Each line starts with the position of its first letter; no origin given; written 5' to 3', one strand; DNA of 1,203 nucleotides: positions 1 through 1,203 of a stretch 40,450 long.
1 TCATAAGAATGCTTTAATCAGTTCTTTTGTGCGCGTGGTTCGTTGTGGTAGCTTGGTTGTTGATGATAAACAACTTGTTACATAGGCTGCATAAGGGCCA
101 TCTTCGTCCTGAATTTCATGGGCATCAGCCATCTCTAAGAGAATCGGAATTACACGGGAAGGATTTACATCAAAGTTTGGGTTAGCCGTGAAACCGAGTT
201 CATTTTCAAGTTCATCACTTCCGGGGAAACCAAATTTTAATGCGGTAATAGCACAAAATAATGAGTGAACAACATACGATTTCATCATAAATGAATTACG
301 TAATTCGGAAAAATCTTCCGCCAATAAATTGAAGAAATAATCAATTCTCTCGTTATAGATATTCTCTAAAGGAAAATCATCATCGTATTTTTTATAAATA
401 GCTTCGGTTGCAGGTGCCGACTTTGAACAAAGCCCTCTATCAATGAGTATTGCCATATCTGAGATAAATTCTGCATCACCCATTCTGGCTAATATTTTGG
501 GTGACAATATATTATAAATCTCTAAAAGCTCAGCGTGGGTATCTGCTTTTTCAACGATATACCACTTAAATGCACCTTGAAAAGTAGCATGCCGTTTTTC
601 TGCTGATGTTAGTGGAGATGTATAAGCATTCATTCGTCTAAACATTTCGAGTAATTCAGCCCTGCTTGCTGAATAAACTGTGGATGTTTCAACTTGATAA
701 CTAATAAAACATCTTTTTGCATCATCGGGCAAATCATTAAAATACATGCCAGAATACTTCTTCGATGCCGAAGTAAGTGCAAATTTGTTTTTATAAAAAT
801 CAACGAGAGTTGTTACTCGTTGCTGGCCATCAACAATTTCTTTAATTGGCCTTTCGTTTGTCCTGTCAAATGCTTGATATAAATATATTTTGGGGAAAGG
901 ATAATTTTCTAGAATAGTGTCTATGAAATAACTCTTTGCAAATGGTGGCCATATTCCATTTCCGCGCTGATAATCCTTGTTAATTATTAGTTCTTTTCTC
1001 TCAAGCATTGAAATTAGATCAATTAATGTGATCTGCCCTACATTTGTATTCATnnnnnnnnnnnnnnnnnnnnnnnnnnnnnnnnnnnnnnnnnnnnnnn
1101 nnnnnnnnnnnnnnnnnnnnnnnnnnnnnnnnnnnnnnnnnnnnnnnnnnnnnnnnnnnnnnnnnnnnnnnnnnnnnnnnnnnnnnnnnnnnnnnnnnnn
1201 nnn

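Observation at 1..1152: Standalone DUF262 protein in the int-adjacent accessory slot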

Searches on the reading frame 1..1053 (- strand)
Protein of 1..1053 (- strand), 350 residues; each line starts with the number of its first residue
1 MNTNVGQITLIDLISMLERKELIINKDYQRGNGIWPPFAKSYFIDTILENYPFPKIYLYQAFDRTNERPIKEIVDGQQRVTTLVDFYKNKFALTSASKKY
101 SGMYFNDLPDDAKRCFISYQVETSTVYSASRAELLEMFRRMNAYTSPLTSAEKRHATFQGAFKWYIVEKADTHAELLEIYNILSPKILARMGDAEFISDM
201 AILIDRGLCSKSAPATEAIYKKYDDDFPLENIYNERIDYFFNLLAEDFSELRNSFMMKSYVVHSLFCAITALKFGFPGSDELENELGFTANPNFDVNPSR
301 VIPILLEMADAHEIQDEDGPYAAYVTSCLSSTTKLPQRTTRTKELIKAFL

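Call 3: search_protein_families(library=pfam, proteins=[window:1-1053:-], max_evalue=1)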
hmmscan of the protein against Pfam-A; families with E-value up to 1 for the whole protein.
window:1-1053:- (350 aa): 1 family
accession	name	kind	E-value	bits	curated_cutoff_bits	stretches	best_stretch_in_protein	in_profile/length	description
PF03235.19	GmrSD_N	-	6.7e-20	72.5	33.2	1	15-158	6-198/199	GmrSD restriction endonuclease, N-terminal domain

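Call 4: search_protein_families(library=padloc, proteins=[window:1-1053:-], max_evalue=1)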
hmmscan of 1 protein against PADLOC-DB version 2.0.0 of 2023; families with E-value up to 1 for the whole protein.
window:1-1053:- (350 aa): 6 families
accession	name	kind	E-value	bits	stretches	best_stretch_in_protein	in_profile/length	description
PDLC03877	NsnA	-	8.5e-32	108.8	1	7-255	50-281/385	-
PDLC04027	PD-T4-2_A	-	9.5e-14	49.2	1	12-184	42-220/363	-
PDLC03418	REase_II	-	2.8e-09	34.6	1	25-162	35-162/372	Type II restriction enzyme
PDLC02695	Orf5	-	0.0049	13.3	1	65-86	73-94/601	Orf5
PDLC02701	Orf5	-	0.013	12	1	61-86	70-95/596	Orf5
PDLC02791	SspE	-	0.019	11.2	1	58-84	76-102/775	SspE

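Call 5: search_protein_families(library=ncbifam, proteins=[window:1-1053:-], max_evalue=1)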
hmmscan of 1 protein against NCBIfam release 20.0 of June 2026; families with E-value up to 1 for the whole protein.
window:1-1053:- (350 aa): 2 families
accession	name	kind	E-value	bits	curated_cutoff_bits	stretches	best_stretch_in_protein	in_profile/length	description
NF010339.0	PRK13768.1-1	equivalog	0.019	14.6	414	1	163-247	112-195/248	GTPase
NF001070.0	PRK00118.1-6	equivalog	0.18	12.1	117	0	76-129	4-54/110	putative DNA-binding protein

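Call 19: find_homologous_proteins(query=window:4-1053:-)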
Query window:4-1053:- (350 aa): 927 proteins with E <= 0.001 among 2255 candidates; the best 120 are listed.
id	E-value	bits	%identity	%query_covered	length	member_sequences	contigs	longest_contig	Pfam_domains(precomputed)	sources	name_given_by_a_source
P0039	7.6e-222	754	100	95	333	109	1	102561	PF03235.20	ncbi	ncbi:DUF262 domain-containing protein, partial [Escherichia coli]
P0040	4.8e-204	695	88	100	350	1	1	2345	PF03235.20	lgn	-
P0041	1.2e-198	677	85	100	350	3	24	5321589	PF03235.20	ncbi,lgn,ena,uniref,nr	ncbi:DUF262 domain-containing protein [Klebsiella quasipneumoniae]|uniref:DUF262 domain-containing p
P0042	3.6e-193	659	83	100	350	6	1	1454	PF03235.20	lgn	-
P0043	2.6e-181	620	79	100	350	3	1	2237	PF03235.20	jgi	-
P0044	1.7e-180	618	78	100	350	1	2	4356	PF03235.20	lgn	-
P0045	1.5e-179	615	77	100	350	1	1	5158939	PF03235.20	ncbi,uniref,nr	ncbi:DUF262 domain-containing protein [Kosakonia sp. R1.Fl]|uniref:DUF262 domain-containing protein 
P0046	7.9e-178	609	76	100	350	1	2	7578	PF03235.20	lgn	-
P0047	1.8e-163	562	71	100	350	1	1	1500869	PF03235.20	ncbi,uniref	ncbi:DUF262 domain-containing protein [Serratia marcescens]|uniref:DUF262 domain-containing protein 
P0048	3.1e-157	541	68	100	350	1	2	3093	PF03235.20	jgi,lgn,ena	-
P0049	5.9e-157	540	67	100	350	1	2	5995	PF03235.20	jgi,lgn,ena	-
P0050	2.2e-156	538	67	100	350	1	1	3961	PF03235.20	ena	-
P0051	3.4e-155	534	67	100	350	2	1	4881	PF03235.20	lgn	-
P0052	1.7e-151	522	65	100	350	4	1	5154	PF03235.20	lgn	-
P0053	6.7e-146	504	68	93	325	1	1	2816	PF03235.20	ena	-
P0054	1.8e-143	496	62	100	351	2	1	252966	PF03235.20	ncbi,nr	ncbi:DUF262 domain-containing protein [Brenneria sp. 4F2]|nr:DUF262 domain-containing protein [Brenn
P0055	3.6e-134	465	59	100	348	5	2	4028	PF03235.20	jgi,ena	-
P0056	1.2e-131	457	59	100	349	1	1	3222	PF03235.20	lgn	-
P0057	4.9e-130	452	57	100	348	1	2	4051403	PF03235.20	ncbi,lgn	ncbi:DUF262 domain-containing protein [Vreelandella alkaliphila]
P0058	3.8e-129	449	58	99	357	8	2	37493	PF03235.20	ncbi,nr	ncbi:DUF262 domain-containing protein [Idiomarina zobellii]|nr:DUF262 domain-containing protein [Idi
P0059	8.2e-129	448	59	100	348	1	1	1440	PF03235.20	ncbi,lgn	-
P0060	2.8e-128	446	55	100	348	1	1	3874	PF03235.20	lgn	-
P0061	1.3e-126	440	54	100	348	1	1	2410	PF03235.20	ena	-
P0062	1.7e-126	440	56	100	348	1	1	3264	PF03235.20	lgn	-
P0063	4.1e-126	439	60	100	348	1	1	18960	PF03235.20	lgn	-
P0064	7.5e-126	438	55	100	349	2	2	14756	PF03235.20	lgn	-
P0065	1.8e-125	437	58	99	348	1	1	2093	PF03235.20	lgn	-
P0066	3.8e-125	436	55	100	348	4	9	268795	PF03235.20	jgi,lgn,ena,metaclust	metaclust:\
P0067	1.5e-124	434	56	99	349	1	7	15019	PF03235.20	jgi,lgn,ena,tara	tara:strand:- start:1556 stop:2605 length:1050 start_codon:yes stop_codon:yes gene_type:complete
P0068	1.8e-124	433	56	100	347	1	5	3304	PF03235.20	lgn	-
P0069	8.7e-124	431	58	99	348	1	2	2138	PF03235.20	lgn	-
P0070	8.9e-124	431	57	100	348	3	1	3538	PF03235.20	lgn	-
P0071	1.8e-123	430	54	100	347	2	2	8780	PF03235.20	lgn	-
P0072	2.1e-123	430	58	100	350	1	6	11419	PF03235.20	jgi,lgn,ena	-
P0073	3.6e-123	429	55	99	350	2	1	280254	PF03235.20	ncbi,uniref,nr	ncbi:DUF262 domain-containing protein [Shewanella indica]|uniref:DUF262 domain-containing protein n=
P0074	4.1e-123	429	56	100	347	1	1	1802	PF03235.20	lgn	-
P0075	5.5e-123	429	55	99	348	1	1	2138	PF03235.20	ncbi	ncbi:MAG: DUF262 domain-containing protein [Chitinophagaceae bacterium]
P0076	1.4e-122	427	55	100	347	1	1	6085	PF03235.20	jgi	jgi:hypothetical protein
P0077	1.6e-122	427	54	100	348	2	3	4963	PF03235.20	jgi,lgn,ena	-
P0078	1.7e-122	427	54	100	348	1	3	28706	PF03235.20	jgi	jgi:hypothetical protein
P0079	4.9e-122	425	53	100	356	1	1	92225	PF03235.20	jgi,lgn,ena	-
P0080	6.1e-122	425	53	100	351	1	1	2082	PF03235.20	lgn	-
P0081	6.9e-122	425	54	100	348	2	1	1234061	PF03235.20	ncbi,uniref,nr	ncbi:DUF262 domain-containing protein [Pseudomonas protegens]|uniref:DUF262 domain-containing protei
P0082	8.9e-122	425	56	100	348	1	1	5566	PF03235.20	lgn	-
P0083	2.2e-121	423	56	100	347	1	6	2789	PF03235.20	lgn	-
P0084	2.5e-121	423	55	100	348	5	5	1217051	PF03235.20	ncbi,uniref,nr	ncbi:DUF262 domain-containing protein [Vibrio cholerae]|uniref:DUF262 domain-containing protein n=4 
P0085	3.4e-121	423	54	100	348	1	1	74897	PF03235.20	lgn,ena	-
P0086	4.1e-121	422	56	98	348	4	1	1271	PF03235.20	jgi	-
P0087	4.3e-121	422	54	100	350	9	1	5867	PF03235.20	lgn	-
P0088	5.1e-121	422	55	100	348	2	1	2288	PF03235.20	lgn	-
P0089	6.9e-121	422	53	100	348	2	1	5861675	PF03235.20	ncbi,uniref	ncbi:DUF262 domain-containing protein [Pseudomonas syringae]|uniref:DUF262 domain-containing protein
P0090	7.1e-121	422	55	100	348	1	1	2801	PF03235.20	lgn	-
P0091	8.6e-121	421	54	100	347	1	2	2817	PF03235.20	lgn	-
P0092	2.3e-120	420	55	100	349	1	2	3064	PF03235.20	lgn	-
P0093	2.7e-120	420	54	100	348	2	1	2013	PF03235.20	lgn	-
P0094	3.5e-120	419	56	100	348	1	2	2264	PF03235.20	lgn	-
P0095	3.7e-120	419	54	100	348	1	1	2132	PF03235.20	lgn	-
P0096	1.6e-119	417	55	99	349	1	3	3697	PF03235.20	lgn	-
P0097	1.9e-119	417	54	100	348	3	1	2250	PF03235.20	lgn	-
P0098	2.4e-119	417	54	100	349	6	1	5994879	PF03235.20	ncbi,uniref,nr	ncbi:DUF262 domain-containing protein [Pseudomonas viridiflava]|uniref:DUF262 domain-containing prot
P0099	2.9e-119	416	53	100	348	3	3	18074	PF03235.20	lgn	-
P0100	3.0e-119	416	54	100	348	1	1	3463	PF03235.20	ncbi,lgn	-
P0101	3.1e-119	416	54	100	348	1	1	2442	PF03235.20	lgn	-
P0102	3.4e-119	416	53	100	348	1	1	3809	PF03235.20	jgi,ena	-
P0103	3.5e-119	416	55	97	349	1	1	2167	PF03235.20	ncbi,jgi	-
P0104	4.4e-119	416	54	100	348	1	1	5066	PF03235.20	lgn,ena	-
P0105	8.6e-119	415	54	100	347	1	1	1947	PF03235.20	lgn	-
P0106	1.1e-118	414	54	100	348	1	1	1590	PF03235.20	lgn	-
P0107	2.3e-118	413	52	100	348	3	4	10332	PF03235.20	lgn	-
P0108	5.7e-118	412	53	100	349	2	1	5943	PF03235.20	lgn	-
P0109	6.1e-118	412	55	99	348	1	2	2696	PF03235.20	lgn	-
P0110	1.6e-117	411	54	100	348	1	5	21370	PF03235.20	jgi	-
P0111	1.8e-117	410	55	100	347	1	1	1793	PF03235.20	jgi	-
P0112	4.5e-117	409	53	100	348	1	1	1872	PF03235.20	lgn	-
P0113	5.0e-117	409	54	100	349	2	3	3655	PF03235.20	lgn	-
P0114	1.3e-116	408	53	100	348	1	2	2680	PF03235.20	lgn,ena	-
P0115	1.6e-116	407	53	99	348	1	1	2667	PF03235.20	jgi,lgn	-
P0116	1.8e-116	407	54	99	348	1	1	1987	PF03235.20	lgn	-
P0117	2.7e-116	407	53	100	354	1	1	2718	PF03235.20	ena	-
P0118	7.8e-116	405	54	100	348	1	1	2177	PF03235.20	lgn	-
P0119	1.2e-115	404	54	100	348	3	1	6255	PF03235.20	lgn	-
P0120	1.6e-115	404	54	100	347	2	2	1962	PF03235.20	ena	-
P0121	2.2e-115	404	53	100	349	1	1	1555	PF03235.20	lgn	-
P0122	2.6e-115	403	54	99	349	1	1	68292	PF03235.20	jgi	jgi:hypothetical protein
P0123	3.1e-114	400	53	97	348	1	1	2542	PF03235.20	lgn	-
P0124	3.8e-114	399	51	100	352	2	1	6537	PF03235.20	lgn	-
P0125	1.2e-112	395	51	100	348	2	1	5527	PF03235.20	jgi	-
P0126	1.4e-111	391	53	95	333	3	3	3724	PF03235.20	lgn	-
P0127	3.8e-111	390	51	98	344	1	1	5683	PF03235.20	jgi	jgi:hypothetical protein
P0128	3.8e-111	390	52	100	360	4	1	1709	PF03235.20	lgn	-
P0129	1.0e-110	388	52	99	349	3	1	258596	PF03235.20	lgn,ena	-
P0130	1.9e-110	387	49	100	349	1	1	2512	PF03235.20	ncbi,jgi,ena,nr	ncbi:MAG: DUF262 domain-containing protein [Chloroflexi bacterium]|nr:MAG: DUF262 domain-containing 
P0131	2.0e-110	387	50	100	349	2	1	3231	PF03235.20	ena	-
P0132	6.3e-110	386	50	100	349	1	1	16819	PF03235.20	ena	-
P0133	7.0e-109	382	51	99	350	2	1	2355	PF03235.20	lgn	-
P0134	2.2e-108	381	52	100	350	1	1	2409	PF03235.20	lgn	-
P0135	3.0e-108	380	51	96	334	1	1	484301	PF03235.20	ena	-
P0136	3.7e-107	377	48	100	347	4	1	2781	PF03235.20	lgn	-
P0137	9.9e-107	375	49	100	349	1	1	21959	PF03235.20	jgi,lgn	jgi:hypothetical protein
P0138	1.2e-106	375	51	96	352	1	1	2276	PF03235.20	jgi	-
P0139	1.6e-106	374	50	100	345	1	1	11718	PF03235.20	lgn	-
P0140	3.6e-106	373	48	100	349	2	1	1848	PF03235.20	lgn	-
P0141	3.7e-106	373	49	100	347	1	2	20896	PF03235.20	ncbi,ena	-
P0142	6.6e-106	372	49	100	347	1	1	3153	PF03235.20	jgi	jgi:hypothetical protein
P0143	6.1e-105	369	49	98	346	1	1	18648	PF03235.20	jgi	jgi:hypothetical protein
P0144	1.3e-104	368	48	99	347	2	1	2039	PF03235.20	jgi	-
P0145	1.8e-104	368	46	99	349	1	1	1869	PF03235.20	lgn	-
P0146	2.1e-104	367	48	100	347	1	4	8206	PF03235.20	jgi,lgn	jgi:hypothetical protein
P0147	3.7e-104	367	47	100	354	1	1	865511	PF03235.20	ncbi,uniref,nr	ncbi:DUF262 domain-containing protein [Kushneria phyllosphaerae]|uniref:GmrSD restriction endonuclea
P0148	3.7e-104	367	50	100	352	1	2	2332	PF03235.20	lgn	-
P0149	5.3e-104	366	50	98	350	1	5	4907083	PF03235.20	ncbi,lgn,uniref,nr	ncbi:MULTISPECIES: DUF262 domain-containing protein [Aeromonas]|uniref:DUF262 domain-containing prot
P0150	6.1e-104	366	46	100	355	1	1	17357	PF03235.20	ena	-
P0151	3.9e-103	363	50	99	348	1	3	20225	PF03235.20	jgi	jgi:hypothetical protein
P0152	8.2e-103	362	47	100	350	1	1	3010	PF03235.20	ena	-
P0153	1.1e-102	362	48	97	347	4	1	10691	PF03235.20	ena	-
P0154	1.6e-102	361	47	99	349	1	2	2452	PF03235.20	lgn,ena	-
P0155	1.9e-102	361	47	99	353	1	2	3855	PF03235.20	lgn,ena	-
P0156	8.5e-102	359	50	95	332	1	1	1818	PF03235.20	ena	-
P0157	2.3e-101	357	47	99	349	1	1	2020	PF03235.20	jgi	-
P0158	2.4e-101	357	46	100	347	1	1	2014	PF03235.20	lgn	-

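Call 23: find_related_loci(query=A2, collection=genome_contigs, flank=5000)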
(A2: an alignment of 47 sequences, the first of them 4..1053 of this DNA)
Query A2 (350 aa) in genome_contigs; peptide patterns used: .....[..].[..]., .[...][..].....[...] (x = any residue, [..] = any of these).
600 stretches matched a pattern (row limit reached: there are more); 126 encode a relative of the query (tblastn E <= 1e-3); the best 80 are kept; 80 distinct loci.
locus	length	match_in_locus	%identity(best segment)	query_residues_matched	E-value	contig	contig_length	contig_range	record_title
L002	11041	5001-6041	52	1-350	4e-120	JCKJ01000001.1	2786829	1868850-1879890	Methylophilaceae bacterium 11 Meth11DRAFT_Scaffold1.1_C, whole genome shotgun sequence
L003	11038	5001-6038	38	1-350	4e-86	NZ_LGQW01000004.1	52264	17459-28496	Azospirillum sp. TSH64 Contig04, whole genome shotgun sequence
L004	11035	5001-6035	39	1-349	2e-82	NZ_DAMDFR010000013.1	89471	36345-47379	MAG: Stenotrophomonas sp. isolate CTOTU50426 NODE_64_length_89471_cov_37.921379, whole genome shotgun sequence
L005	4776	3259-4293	38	1-349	3e-79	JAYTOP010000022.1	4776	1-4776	MAG: Pseudomonadota bacterium isolate GFS_4128 GFS_4128_21, whole genome shotgun sequence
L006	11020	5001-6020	39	9-349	4e-79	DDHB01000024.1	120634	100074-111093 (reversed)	MAG TPA_asm: Sporomusaceae bacterium UBA1887 UBA1887_contig_331, whole genome shotgun sequence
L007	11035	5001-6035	37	1-349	2e-81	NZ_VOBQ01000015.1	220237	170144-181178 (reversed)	Caenimonas sedimenti strain HX-9-20 Scaffold10_1, whole genome shotgun sequence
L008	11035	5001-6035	29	7-350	1e-48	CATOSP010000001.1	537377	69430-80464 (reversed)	MAG: uncultured Dehalococcoidia bacterium isolate 286066b2-4084-4aa5-9e65-18c9001dea11 genome assembly, contig: contig_1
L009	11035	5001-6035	28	7-350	1e-47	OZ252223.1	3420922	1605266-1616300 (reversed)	MAG: Dehalococcoidia bacterium isolate 61792766-41d2-4ca2-9188-a4e588d315ea genome assembly, chromosome: 1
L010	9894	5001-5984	30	7-341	5e-46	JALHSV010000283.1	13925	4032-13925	MAG: Thermodesulfovibrionales bacterium isolate PFL7 seq_1536748, whole genome shotgun sequence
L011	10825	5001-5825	29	3-277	9e-46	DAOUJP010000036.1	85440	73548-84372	MAG TPA_asm: Chloroflexota bacterium isolate S34_270 k113_570817, whole genome shotgun sequence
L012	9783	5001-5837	33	12-295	7e-45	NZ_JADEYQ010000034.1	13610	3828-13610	Sphingobacterium rhinopitheci strain WQ 047 Scaffold31_1, whole genome shotgun sequence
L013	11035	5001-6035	28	7-350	4e-45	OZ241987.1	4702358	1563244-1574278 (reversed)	MAG: Dehalococcoidia bacterium isolate afbfe9c5-f9ba-4a69-93a8-a54741e06a32 genome assembly, chromosome: 1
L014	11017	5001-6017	29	9-349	2e-42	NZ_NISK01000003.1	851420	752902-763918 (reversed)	Sphingopyxis bauzanensis strain DSM 22271 NODE_3_length_851420_cov_46.3041, whole genome shotgun sequence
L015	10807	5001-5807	33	12-278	1e-41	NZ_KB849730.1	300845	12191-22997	Acinetobacter bouvetii DSM 14964 = CIP 107468 acLrD-supercont1.6, whole genome shotgun sequence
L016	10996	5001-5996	27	7-341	3e-41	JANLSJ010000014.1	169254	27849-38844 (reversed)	MAG: Sphingomonas sp. isolate OTE_25_metabat_385 OTE_25_k141_2883240, whole genome shotgun sequence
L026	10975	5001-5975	28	10-341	6e-34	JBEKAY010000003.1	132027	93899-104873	MAG: Bacteroidota bacterium isolate SPRUCE 123 SPRUCE_123_3, whole genome shotgun sequence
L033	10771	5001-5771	30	21-277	1e-31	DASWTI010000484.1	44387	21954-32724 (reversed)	MAG TPA_asm: Pseudonocardiaceae bacterium isolate SMAG_U3571 k141_8687, whole genome shotgun sequence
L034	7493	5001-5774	31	12-255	9e-31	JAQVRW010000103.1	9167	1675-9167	MAG: Candidatus Zixiibacteriota bacterium isolate STF1_26 NODE_25114_length_9167_cov_2.870243_Sandtown_F1, whole genome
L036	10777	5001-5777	30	21-276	2e-30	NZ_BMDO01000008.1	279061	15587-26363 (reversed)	Mucilaginibacter galii strain CCM 8711 sequence08, whole genome shotgun sequence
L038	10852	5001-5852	27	9-279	2e-29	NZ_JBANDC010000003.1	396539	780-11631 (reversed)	Collimonas rhizosphaerae strain H4R21 EFN1FPJH3, whole genome shotgun sequence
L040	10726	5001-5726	30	7-236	6e-29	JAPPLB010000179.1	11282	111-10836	MAG: Bryobacterales bacterium isolate RHO3_bin_12 NODE_7358_length_11282_cov_57.283958, whole genome shotgun sequence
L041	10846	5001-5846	28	12-279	2e-27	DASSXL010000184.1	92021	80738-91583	MAG TPA_asm: Candidatus Angelobacter sp. isolate SMAG_U649 k141_1365422, whole genome shotgun sequence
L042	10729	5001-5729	28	12-242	9e-26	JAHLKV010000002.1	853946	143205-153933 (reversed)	MAG: bacterium isolate MAG50 NODE_20_length_853946_cov_2161.414363, whole genome shotgun sequence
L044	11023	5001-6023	25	1-339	2e-24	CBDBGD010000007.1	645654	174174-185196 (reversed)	MAG: Dehalococcoidia bacterium isolate 071da621-6304-4d5e-9b44-e96b0957c40d genome assembly, contig: contig_7, whole gen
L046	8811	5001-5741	27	1-228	1e-22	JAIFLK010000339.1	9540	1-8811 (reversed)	MAG: Chloroflexota bacterium isolate bin_187 scaffold_55891, whole genome shotgun sequence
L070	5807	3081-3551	31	9-162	2e-12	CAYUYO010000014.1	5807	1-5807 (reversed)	MAG TPA_asm: uncultured Candidatus Saccharibacteria bacterium isolate SRP178699_co1_489 genome assembly, contig: NODE_20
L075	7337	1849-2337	30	9-160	3e-11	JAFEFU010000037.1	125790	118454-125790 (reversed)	MAG: Proteobacteria bacterium isolate SZAS TMP-24 CK_MAG-84__37__length-125790, whole genome shotgun sequence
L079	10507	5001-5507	29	12-162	5e-12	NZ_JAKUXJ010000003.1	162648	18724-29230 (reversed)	Streptococcus mitis strain D13054009 D13054009_S15_contig_3_consensus, whole genome shotgun sequence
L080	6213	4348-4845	27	9-171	1e-10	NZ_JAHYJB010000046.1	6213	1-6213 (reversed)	MAG: Sulfurimonas sp. isolate KA11 NODE_5026_length_6213_cov_33.327144, whole genome shotgun sequence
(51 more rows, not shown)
